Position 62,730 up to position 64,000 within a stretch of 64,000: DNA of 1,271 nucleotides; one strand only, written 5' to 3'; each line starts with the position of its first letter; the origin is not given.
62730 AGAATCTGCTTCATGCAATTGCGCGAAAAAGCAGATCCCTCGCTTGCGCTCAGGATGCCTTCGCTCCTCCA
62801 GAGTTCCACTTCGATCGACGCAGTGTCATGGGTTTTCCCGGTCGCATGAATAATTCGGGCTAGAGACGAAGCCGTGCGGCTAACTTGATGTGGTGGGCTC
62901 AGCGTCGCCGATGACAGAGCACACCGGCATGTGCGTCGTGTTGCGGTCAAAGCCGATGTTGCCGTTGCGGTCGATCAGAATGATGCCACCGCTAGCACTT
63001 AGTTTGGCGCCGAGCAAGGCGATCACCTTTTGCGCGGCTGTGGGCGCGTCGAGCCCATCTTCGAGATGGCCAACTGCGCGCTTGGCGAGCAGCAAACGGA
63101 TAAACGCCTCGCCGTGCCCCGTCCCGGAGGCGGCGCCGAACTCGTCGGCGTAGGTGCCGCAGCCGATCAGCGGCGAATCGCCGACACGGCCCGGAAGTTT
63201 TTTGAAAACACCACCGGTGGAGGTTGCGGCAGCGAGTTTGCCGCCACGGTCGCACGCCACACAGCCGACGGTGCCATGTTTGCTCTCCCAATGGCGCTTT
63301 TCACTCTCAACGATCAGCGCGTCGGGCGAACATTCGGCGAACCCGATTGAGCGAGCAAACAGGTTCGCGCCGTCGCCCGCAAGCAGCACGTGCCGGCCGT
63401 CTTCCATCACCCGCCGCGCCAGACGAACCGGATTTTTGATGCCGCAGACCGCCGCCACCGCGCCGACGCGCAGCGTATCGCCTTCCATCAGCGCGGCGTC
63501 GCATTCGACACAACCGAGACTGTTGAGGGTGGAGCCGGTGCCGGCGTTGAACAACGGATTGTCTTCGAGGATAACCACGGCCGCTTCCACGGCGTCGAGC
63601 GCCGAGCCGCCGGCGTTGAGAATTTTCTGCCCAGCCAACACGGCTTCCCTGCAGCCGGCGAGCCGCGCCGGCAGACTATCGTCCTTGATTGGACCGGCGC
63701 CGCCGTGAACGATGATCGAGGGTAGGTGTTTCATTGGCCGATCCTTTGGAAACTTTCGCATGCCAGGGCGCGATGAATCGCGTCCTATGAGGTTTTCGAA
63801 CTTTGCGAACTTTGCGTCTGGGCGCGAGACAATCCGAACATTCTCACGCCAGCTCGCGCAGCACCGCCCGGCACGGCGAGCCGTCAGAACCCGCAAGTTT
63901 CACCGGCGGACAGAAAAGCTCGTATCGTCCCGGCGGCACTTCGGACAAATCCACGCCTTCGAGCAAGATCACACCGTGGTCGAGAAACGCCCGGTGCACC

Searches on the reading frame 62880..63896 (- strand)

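Call 61: search_protein_families(library=pfam, proteins=[window:62880-63896:-], max_evalue=0.0001)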
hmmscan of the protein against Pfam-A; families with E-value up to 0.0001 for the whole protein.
window:62880-63896:- (338 aa): 1 family
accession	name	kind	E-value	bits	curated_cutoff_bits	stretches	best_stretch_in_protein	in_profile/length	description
PF01112.23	Asparaginase_2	-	2e-89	300.2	27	2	59-205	1-149/309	Asparaginase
